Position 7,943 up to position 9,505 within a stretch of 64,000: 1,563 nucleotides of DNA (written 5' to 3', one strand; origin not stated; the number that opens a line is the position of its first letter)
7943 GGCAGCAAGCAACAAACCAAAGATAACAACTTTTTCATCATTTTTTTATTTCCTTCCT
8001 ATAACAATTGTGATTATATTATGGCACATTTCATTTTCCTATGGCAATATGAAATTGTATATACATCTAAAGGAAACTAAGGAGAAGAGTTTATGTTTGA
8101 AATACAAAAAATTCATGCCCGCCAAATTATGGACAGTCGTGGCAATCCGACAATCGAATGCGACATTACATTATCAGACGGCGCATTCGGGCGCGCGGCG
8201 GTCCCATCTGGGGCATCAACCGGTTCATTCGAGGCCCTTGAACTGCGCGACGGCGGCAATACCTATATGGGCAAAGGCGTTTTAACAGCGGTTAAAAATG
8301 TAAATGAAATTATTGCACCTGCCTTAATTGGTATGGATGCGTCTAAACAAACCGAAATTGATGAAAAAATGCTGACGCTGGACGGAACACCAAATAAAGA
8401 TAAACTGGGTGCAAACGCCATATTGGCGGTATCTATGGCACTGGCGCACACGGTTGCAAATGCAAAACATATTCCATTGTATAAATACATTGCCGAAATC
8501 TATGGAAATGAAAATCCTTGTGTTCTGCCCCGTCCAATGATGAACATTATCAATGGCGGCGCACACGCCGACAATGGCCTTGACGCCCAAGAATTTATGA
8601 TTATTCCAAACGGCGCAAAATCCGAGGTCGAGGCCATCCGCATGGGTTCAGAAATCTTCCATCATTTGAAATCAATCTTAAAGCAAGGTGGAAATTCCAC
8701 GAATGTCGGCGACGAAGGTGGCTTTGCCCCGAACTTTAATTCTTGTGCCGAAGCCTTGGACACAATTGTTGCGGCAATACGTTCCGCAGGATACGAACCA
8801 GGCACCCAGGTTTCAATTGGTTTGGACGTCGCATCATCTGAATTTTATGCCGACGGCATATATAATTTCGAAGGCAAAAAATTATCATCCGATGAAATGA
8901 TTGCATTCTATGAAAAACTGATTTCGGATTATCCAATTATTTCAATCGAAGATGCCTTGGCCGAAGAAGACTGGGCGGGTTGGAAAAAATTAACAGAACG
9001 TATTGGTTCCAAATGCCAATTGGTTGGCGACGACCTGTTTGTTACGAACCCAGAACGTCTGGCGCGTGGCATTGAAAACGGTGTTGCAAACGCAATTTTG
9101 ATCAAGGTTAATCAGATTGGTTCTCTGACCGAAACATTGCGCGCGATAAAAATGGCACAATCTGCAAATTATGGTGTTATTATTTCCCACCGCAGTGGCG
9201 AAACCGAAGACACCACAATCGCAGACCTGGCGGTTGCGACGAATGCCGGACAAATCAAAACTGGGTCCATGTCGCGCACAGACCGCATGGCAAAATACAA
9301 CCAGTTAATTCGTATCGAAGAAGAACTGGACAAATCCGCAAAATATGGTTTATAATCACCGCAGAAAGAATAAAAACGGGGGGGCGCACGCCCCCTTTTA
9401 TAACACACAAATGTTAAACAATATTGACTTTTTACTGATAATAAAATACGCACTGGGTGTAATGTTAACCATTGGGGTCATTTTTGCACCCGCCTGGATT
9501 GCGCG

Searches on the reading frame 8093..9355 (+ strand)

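Call 50: search_protein_families(library=pfam, proteins=[window:8093-9355:+], max_evalue=0.001)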
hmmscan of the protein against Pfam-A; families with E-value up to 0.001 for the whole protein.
window:8093-9355:+ (420 aa): 4 families
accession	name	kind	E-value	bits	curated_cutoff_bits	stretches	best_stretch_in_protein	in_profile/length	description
PF00113.28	Enolase_C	-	4.2e-129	430.5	21.5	1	143-418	2-287/296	Enolase, C-terminal TIM barrel domain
PF03952.21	Enolase_N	-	1.2e-58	197.4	35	1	4-133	1-131/131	Enolase, N-terminal domain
PF13378.12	MR_MLE_C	-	7.4e-09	36.1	29.4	1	264-395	55-181/219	Enolase C-terminal domain-like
PF07476.17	MAAL_C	-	0.00047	19.9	27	1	281-388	113-221/249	Methylaspartate ammonia-lyase C-terminus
